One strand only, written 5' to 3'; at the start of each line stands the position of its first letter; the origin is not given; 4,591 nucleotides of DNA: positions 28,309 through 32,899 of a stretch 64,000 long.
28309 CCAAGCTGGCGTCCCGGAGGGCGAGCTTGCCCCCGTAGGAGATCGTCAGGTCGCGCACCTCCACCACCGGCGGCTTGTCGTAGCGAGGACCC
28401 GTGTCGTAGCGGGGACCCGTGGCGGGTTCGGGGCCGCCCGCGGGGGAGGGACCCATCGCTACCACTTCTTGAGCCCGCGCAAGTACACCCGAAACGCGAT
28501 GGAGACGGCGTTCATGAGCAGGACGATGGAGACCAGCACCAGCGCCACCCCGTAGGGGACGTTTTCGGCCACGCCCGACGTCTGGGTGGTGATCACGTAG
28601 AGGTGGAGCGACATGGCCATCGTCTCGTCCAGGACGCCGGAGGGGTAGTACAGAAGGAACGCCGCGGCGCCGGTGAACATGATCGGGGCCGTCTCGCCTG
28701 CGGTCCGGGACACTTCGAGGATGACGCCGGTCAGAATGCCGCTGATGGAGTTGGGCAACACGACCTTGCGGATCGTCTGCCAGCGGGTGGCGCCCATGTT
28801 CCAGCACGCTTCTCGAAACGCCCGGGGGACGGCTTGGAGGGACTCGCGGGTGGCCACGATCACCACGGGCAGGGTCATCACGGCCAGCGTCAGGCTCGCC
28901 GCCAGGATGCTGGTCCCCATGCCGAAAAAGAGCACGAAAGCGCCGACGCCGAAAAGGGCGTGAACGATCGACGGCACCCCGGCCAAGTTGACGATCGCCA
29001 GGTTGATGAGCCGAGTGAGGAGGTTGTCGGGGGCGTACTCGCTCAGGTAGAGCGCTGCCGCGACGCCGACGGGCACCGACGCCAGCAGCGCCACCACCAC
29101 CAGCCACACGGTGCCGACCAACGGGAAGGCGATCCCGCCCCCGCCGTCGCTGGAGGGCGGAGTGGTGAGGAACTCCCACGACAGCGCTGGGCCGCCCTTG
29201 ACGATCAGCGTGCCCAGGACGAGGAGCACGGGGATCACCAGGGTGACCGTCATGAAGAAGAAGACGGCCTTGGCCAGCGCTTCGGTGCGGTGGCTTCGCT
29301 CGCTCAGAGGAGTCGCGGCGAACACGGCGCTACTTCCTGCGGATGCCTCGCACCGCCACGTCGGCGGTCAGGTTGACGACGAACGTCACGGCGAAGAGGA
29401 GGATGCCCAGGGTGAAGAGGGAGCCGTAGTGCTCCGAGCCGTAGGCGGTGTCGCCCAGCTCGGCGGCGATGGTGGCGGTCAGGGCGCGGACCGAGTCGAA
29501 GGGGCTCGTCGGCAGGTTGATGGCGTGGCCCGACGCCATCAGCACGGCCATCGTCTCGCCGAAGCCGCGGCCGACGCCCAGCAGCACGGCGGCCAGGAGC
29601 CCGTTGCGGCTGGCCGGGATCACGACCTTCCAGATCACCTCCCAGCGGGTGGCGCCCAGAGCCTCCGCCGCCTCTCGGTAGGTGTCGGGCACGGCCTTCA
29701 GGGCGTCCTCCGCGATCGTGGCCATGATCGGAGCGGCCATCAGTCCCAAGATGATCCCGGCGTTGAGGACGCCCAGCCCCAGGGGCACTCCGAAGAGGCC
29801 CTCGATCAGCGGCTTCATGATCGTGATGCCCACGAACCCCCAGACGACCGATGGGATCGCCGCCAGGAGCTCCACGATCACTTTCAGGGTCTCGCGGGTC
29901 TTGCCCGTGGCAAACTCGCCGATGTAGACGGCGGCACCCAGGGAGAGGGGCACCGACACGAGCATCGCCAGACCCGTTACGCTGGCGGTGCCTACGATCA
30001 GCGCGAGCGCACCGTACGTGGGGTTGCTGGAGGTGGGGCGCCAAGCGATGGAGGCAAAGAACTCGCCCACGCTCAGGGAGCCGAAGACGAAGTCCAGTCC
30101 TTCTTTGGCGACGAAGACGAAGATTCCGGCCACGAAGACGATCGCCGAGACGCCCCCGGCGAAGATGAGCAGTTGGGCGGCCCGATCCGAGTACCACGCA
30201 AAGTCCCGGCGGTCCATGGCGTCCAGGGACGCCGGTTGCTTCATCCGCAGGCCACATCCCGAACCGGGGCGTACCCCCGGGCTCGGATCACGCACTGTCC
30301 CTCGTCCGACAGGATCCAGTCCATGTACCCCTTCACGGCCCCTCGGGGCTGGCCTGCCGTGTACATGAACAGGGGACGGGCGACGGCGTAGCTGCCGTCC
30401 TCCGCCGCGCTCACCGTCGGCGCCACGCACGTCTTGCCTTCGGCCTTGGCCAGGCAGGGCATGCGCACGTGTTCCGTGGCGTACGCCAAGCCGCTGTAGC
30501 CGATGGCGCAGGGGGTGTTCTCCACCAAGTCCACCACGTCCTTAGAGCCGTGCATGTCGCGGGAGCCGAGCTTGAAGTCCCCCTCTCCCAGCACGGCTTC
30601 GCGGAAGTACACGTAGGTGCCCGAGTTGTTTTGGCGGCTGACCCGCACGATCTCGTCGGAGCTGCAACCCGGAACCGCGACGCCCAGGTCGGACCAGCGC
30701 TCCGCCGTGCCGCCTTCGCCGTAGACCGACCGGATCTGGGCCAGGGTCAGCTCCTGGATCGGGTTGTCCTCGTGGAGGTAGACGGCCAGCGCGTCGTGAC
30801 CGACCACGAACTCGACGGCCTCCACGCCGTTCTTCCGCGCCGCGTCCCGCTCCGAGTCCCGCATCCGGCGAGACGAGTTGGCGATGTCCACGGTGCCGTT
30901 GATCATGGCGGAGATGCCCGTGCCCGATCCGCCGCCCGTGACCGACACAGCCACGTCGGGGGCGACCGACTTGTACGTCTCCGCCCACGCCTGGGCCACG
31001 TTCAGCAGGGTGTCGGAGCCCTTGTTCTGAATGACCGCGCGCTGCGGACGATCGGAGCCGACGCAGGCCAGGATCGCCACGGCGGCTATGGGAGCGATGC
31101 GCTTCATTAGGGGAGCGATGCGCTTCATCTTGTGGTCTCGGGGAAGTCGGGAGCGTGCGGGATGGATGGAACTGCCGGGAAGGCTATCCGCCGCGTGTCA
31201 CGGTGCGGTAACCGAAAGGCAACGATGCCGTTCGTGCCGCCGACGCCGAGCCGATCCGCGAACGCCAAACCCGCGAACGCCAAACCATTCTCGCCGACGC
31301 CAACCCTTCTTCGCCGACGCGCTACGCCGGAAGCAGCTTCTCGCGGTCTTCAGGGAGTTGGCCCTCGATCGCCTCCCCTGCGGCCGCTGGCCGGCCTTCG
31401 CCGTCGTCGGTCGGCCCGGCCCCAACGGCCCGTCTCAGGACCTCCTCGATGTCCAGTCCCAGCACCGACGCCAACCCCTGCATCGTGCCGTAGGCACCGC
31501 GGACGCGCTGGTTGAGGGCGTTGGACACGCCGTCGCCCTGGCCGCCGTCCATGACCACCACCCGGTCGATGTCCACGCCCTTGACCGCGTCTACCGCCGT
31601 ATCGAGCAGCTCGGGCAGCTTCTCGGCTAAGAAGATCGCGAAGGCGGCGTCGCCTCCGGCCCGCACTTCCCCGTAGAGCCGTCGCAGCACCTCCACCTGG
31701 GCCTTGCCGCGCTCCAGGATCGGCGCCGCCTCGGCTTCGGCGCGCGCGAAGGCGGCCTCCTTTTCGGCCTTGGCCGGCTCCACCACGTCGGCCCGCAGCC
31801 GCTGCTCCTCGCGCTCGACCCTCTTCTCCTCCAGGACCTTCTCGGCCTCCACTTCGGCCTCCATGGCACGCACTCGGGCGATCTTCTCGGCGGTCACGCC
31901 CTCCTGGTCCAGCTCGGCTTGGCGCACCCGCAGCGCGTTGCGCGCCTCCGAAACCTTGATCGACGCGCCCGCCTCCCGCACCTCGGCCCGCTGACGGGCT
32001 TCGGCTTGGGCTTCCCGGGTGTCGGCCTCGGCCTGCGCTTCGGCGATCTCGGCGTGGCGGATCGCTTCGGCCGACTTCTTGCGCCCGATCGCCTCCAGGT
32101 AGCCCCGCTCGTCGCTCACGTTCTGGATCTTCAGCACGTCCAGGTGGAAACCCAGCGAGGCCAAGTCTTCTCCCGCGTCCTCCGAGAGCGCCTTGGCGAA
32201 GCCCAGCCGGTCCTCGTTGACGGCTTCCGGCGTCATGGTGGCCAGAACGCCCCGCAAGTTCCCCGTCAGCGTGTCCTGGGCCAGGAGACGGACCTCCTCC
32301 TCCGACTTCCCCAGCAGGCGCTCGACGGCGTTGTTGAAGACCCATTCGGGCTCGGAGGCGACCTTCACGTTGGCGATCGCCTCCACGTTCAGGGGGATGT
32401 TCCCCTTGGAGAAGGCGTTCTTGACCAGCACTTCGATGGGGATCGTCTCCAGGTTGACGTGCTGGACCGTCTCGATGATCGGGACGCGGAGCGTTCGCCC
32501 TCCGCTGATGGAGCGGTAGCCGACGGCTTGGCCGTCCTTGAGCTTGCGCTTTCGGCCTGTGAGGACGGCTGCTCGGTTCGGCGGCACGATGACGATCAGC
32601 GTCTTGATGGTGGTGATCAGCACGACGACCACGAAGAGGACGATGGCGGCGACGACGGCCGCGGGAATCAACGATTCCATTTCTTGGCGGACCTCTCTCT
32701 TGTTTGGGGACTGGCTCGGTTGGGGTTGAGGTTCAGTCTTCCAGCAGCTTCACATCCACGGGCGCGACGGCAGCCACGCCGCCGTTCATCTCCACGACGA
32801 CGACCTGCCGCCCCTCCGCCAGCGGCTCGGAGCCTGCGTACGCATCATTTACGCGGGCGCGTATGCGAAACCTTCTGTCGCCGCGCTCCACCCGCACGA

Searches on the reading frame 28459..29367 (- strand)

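Call 50: search_protein_families(library=pfam, proteins=[window:28459-29367:-])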
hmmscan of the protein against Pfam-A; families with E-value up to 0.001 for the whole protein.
window:28459-29367:- (302 aa): 1 family
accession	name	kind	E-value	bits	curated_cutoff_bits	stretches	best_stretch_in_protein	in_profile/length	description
PF00528.27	BPD_transp_1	-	4.7e-18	66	26.4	1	98-296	2-178/184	Binding-protein-dependent transport system inner membrane component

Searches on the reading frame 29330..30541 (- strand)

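Call 51: search_protein_families(library=pfam, proteins=[window:29330-30541:-])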
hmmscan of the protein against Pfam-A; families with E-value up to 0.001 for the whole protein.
window:29330-30541:- (403 aa): 1 family
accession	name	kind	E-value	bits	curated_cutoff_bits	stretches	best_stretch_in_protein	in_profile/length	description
PF00528.27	BPD_transp_1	-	3.1e-21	76.4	26.4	1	203-401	4-183/184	Binding-protein-dependent transport system inner membrane component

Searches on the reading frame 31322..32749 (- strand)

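Call 51: search_protein_families(library=pfam, proteins=[window:31322-32749:-])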
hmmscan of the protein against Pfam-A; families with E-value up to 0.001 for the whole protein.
window:31322-32749:- (475 aa): 1 family
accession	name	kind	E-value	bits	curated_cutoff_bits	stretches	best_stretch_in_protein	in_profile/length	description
PF01145.31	Band_7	-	6e-23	82.2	23.6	1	54-242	2-176/176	SPFH domain / Band 7 family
